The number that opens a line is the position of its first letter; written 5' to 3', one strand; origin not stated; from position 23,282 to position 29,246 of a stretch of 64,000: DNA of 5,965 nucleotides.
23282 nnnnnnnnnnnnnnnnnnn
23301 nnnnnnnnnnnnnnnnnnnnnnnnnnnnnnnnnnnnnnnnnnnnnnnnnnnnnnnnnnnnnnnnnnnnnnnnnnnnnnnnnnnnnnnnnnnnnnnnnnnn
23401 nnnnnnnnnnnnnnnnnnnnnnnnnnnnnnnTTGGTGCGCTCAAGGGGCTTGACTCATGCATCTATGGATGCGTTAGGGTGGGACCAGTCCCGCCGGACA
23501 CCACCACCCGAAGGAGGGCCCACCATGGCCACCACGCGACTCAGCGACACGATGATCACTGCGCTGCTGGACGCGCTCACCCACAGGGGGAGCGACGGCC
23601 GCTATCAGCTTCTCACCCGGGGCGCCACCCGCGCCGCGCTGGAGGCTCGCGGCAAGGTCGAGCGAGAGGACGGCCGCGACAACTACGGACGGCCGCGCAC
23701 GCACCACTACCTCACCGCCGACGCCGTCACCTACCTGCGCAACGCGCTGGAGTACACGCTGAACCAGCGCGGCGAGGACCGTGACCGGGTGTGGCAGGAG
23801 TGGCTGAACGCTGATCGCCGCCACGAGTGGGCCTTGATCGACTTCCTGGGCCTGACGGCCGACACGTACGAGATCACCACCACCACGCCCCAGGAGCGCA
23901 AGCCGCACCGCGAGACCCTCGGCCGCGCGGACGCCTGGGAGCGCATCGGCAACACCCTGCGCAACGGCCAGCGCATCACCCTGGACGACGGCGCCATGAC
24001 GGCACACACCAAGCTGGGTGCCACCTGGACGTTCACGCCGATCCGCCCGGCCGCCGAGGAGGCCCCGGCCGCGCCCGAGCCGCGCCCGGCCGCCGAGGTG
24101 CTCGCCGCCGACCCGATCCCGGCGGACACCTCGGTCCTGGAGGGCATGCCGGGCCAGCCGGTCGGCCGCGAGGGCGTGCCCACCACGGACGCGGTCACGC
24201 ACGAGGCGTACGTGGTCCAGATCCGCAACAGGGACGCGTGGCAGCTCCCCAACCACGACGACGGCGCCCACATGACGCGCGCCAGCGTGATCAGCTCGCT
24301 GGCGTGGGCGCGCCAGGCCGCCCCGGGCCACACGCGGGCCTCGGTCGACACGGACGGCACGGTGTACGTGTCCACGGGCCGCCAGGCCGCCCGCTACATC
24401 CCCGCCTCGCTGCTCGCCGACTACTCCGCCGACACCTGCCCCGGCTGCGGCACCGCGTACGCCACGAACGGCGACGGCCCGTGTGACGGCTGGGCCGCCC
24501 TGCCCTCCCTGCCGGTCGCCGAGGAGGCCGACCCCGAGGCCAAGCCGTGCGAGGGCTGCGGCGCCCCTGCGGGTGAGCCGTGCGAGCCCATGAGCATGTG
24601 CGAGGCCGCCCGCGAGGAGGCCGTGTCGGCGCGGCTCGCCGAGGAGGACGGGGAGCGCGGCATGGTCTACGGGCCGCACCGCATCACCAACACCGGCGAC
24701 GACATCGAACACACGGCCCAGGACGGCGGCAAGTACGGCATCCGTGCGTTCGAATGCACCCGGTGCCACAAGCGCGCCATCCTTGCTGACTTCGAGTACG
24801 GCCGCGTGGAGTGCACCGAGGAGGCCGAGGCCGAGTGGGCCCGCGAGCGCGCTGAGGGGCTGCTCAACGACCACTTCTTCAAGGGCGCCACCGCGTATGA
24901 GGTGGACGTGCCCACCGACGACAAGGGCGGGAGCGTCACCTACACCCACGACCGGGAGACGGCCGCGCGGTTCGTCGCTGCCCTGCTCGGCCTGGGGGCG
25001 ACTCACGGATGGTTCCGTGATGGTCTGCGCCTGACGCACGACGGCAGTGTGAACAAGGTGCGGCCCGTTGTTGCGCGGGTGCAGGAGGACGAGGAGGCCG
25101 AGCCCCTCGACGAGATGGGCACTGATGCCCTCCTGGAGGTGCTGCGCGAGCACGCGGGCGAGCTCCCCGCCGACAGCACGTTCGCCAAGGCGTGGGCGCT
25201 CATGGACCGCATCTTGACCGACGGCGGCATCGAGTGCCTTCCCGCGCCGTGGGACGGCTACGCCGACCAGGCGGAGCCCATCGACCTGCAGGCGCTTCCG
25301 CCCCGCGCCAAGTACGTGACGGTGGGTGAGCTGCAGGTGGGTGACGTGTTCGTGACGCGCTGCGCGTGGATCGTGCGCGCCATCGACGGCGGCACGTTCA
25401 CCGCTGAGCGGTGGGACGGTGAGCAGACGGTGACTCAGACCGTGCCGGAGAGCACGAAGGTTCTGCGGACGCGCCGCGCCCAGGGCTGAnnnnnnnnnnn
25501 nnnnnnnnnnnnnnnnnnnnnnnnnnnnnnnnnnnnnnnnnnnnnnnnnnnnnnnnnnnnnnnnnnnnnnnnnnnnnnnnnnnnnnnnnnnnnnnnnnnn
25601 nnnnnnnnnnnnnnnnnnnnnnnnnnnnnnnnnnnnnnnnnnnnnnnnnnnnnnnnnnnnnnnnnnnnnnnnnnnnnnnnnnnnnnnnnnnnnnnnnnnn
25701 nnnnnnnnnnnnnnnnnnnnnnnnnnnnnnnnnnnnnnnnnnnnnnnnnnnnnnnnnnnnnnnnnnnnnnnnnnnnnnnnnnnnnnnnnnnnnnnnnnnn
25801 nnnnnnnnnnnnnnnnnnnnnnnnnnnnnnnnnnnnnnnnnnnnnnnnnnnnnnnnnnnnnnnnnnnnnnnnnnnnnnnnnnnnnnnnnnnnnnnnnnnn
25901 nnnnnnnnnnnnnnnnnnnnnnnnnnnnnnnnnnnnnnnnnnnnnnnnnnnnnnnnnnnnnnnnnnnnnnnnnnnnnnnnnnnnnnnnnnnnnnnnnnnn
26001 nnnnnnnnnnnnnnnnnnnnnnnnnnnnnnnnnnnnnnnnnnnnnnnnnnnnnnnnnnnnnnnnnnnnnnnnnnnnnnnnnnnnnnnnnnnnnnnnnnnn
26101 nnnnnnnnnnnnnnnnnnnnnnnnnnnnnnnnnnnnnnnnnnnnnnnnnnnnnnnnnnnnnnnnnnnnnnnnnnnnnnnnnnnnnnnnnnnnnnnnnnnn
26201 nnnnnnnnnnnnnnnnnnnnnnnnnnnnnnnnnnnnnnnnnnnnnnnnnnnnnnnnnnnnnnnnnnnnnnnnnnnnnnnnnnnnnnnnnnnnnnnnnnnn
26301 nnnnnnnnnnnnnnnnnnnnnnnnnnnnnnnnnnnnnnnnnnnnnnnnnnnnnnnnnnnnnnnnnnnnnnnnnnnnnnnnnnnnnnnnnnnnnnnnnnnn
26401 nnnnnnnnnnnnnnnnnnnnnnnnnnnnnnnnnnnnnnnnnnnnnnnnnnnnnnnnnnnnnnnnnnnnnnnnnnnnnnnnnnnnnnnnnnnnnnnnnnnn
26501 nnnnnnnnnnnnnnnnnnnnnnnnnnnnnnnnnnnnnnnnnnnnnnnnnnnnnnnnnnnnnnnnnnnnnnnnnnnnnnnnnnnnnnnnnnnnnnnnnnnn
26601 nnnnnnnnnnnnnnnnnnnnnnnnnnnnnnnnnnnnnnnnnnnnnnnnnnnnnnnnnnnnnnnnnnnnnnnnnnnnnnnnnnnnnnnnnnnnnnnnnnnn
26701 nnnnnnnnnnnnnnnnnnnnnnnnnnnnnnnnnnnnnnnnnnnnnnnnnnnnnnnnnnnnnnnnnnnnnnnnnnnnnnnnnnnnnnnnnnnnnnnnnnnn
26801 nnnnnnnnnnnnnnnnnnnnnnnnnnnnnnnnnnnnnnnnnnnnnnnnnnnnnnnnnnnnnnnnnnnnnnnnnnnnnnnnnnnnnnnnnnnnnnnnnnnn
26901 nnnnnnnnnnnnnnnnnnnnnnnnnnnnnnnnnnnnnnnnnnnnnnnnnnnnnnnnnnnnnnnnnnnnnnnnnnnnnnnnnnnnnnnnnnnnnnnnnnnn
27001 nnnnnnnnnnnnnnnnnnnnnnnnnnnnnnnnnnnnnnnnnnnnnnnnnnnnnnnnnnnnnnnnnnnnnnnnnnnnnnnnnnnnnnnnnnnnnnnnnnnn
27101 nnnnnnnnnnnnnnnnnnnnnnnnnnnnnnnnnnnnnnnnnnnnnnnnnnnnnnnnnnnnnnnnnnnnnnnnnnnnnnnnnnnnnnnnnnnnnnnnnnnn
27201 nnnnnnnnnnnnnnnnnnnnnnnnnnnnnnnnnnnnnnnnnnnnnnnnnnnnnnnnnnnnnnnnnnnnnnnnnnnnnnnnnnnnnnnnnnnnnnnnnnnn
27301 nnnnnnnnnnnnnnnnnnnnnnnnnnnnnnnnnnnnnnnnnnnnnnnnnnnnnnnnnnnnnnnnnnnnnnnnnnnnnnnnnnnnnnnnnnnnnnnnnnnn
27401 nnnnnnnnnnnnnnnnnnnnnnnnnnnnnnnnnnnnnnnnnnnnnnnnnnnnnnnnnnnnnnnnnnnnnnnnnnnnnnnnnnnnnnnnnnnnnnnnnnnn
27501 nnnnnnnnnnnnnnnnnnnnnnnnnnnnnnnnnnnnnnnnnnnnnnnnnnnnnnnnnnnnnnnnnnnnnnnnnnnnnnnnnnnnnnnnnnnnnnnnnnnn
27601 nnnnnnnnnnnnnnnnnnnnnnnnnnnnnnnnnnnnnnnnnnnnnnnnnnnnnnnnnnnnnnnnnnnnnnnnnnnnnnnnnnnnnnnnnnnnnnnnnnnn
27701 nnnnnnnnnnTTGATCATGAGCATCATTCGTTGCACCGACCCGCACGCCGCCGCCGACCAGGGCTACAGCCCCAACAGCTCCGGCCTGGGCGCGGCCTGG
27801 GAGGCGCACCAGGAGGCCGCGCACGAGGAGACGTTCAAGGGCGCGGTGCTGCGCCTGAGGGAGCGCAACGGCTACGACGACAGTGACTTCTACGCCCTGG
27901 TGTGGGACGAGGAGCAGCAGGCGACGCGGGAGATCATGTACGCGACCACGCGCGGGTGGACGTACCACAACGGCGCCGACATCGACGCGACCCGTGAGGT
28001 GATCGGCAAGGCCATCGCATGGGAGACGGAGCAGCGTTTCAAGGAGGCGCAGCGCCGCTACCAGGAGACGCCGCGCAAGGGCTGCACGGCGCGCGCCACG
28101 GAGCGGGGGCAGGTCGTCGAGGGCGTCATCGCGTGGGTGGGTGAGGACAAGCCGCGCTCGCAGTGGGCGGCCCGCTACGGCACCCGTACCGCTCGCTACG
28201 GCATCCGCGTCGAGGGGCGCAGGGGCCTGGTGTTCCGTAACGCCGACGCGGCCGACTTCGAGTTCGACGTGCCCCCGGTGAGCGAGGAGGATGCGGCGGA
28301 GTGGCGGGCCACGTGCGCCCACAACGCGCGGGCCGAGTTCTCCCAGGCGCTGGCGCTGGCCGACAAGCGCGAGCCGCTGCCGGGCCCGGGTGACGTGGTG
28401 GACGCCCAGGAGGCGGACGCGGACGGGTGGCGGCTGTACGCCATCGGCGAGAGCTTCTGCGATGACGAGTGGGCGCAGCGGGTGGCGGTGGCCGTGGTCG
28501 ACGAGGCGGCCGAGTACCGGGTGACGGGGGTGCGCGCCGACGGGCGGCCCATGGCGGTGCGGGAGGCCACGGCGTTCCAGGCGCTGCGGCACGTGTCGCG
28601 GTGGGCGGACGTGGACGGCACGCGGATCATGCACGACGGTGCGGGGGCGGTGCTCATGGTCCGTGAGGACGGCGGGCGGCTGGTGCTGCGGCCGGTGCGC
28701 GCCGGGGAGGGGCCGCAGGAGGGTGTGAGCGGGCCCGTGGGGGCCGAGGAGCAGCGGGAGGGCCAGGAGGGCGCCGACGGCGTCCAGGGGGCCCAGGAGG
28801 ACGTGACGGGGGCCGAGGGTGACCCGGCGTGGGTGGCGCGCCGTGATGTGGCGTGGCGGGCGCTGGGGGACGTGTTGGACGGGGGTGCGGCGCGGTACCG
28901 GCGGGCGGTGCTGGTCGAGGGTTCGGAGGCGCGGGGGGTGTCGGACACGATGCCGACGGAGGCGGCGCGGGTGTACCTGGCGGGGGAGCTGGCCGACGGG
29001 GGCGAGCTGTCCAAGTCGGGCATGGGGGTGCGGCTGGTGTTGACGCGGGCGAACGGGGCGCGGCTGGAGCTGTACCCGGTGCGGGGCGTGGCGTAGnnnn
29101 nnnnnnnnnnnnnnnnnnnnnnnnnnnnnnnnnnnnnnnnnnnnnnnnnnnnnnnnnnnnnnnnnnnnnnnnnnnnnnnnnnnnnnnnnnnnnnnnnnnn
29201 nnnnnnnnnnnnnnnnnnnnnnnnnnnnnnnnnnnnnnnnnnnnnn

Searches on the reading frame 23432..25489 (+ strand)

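Call 15: search_protein_families(library=phrogs, proteins=[window:23432-25489:+], max_evalue=0.001)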
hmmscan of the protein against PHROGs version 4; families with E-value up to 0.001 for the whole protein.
window:23432-25489:+ (685 aa): 1 family
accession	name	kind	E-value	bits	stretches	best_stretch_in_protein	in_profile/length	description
phrog_1271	-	DNA, RNA and nucleotide metabolism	0.00036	21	1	328-511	150-261/361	HNH endonuclease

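Call 55: search_protein_families(library=pfam, proteins=[window:23432-25489:+], max_evalue=0.001)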
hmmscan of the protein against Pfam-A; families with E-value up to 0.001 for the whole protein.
window:23432-25489:+ (685 aa): 0 families

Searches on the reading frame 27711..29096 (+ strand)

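Call 15: search_protein_families(library=phrogs, proteins=[window:27711-29096:+], max_evalue=0.001)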
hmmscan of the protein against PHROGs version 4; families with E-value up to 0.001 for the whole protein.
window:27711-29096:+ (461 aa): 1 family
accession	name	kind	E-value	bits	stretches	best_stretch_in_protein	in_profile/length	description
phrog_30881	-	unknown function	1.7e-12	48.7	1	40-119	44-122/207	-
